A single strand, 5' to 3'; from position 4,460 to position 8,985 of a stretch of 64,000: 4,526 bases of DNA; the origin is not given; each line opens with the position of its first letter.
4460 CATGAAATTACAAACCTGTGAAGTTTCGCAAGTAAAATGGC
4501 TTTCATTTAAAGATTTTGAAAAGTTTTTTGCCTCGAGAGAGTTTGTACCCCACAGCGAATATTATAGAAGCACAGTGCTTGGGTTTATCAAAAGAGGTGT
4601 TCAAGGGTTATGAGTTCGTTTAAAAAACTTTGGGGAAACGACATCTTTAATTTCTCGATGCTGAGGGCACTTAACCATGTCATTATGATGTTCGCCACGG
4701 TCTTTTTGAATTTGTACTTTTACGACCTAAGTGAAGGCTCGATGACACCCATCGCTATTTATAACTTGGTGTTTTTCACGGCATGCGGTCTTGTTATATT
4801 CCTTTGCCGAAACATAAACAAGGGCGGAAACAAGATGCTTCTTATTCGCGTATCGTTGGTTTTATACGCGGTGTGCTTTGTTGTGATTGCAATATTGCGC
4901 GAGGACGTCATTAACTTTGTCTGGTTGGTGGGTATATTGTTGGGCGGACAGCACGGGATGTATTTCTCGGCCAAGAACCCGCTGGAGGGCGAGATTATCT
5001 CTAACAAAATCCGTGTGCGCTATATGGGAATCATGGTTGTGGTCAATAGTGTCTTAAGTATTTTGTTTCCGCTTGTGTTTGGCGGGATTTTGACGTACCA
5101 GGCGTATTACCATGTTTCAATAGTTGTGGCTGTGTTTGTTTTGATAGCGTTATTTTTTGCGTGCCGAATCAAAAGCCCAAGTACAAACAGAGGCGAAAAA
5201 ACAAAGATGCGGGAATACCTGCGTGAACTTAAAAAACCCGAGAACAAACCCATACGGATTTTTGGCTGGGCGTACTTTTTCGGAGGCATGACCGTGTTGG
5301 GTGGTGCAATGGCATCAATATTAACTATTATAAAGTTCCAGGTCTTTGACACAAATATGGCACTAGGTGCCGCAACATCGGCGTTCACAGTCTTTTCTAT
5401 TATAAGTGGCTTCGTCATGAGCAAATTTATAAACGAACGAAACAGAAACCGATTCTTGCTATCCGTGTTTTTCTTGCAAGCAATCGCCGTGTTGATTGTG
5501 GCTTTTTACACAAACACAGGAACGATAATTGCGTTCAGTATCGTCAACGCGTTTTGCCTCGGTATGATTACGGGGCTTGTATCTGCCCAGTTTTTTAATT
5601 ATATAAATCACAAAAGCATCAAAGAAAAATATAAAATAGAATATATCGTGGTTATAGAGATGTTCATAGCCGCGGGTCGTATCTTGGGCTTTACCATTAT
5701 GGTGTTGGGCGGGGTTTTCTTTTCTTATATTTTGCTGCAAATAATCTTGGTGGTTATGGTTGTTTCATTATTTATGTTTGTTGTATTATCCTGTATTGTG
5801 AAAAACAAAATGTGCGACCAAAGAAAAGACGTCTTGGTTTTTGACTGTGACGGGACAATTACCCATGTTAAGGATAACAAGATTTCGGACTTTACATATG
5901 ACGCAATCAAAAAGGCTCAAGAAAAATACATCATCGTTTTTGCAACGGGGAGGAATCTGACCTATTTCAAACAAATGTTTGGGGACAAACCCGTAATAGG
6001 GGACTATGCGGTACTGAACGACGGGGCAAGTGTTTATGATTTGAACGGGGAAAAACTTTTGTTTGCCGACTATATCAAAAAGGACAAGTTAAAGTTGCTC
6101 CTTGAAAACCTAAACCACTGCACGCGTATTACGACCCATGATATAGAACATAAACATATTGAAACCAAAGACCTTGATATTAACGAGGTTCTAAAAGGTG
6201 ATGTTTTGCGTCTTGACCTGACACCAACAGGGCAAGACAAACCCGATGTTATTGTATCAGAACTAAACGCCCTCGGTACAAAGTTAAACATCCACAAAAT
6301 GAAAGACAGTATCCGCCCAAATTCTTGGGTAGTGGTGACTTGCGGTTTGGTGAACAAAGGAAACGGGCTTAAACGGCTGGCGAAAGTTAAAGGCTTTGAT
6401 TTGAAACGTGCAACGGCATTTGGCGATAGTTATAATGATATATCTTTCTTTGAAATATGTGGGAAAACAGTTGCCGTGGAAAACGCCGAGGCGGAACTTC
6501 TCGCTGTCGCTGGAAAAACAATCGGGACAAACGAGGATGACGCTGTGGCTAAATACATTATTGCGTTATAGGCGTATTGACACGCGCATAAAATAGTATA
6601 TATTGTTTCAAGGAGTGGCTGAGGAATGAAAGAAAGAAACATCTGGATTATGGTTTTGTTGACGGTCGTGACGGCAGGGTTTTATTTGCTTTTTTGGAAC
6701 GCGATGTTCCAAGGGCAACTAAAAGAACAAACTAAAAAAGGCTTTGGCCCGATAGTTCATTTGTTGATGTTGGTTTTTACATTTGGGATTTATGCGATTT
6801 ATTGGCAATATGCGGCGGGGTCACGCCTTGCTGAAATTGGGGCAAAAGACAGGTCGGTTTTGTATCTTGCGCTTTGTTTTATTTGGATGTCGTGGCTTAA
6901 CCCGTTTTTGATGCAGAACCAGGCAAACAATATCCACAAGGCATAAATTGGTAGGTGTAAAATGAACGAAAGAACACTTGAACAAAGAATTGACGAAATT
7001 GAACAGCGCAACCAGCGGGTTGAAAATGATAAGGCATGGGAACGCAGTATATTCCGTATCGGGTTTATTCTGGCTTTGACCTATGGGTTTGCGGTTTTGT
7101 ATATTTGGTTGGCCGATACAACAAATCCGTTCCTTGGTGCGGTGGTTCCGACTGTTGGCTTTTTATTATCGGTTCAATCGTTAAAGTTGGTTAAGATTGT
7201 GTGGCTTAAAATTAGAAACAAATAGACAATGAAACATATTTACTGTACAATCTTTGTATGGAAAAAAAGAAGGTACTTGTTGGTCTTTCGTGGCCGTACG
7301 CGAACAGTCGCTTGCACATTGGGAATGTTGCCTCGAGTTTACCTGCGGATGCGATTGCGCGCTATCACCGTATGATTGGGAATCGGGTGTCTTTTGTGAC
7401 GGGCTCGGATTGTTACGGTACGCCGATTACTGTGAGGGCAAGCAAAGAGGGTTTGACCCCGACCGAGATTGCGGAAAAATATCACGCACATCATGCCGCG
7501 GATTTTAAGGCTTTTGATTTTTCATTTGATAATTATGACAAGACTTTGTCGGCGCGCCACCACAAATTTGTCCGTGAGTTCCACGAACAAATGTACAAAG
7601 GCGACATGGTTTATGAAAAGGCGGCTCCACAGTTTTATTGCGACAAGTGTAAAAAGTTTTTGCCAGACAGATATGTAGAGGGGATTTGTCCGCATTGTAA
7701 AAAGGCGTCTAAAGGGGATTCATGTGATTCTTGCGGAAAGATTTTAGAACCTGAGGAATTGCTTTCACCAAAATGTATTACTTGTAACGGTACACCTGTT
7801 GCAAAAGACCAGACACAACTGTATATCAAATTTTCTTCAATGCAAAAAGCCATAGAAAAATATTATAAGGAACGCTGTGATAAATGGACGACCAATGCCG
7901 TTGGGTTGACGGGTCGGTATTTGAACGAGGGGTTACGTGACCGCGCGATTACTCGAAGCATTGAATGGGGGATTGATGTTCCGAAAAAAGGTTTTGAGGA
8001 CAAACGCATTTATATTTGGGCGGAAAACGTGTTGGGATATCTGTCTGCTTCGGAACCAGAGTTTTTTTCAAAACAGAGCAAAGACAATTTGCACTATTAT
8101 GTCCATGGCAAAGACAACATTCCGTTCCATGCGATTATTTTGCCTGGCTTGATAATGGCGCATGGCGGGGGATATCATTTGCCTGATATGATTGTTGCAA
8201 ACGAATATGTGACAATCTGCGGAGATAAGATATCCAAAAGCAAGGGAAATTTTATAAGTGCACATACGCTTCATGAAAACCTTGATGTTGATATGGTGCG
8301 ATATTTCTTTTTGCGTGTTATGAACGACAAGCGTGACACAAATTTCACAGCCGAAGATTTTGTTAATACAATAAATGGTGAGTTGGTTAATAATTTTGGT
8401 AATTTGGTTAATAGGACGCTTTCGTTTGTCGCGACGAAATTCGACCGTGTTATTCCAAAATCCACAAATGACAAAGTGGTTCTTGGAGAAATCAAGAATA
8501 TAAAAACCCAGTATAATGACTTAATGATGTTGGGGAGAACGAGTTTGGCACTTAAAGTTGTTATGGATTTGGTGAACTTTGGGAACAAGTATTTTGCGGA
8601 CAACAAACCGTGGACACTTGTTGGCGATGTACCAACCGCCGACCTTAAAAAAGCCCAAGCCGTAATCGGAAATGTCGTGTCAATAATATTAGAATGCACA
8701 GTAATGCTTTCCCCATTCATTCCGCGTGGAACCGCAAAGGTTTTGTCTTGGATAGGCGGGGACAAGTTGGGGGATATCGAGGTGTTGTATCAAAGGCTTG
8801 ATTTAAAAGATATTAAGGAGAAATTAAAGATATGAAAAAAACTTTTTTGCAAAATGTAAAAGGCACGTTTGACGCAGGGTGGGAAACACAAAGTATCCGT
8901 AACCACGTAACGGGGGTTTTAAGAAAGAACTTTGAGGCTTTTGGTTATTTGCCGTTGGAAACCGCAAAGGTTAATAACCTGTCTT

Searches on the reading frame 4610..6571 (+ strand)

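Call 85: search_protein_families(library=pfam, proteins=[window:4610-6571:+], max_evalue=0.00001)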
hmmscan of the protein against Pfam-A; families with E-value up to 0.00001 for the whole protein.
window:4610-6571:+ (653 aa): 3 families
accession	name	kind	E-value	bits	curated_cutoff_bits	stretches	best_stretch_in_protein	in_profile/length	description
PF08282.18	Hydrolase_3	-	2.1e-33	116.6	20.9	1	409-650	1-255/255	haloacid dehalogenase-like hydrolase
PF07690.21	MFS_1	-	1.6e-16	60.6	33.4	1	47-360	33-346/347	Major Facilitator Superfamily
PF05116.19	S6PP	-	2.6e-09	37.5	20.3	0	407-480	3-77/247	Sucrose-6F-phosphate phosphohydrolase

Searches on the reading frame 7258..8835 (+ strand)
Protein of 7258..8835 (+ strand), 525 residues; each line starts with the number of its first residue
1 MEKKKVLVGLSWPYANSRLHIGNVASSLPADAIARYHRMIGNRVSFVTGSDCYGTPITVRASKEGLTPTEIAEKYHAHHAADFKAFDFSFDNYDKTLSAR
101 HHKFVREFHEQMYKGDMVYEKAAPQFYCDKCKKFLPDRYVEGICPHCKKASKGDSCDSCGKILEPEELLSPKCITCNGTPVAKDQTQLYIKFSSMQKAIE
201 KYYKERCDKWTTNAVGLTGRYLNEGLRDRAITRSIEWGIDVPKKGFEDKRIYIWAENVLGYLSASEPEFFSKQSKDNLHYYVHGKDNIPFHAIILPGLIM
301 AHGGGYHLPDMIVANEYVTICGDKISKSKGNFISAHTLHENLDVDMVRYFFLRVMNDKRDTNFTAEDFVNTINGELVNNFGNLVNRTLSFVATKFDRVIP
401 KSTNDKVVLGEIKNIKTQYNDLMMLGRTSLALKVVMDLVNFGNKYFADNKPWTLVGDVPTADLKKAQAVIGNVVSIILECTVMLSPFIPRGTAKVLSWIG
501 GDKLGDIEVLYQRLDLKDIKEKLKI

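Call 85: search_protein_families(library=pfam, proteins=[window:7258-8835:+], max_evalue=0.00001)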
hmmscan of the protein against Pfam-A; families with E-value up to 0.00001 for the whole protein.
window:7258-8835:+ (525 aa): 3 families
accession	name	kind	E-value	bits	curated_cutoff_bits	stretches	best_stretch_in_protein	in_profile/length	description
PF09334.17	tRNA-synt_1g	-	1.6e-126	422.7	20.1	1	7-388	2-391/391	tRNA synthetases class I (M)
PF00133.28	tRNA-synt_1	-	3e-19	69.5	22.7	1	5-242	24-244/414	tRNA synthetases class I (I, L, M and V)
PF01406.26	tRNA-synt_1e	-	4.8e-10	39.7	27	0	311-366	240-294/301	tRNA synthetases class I (C) catalytic domain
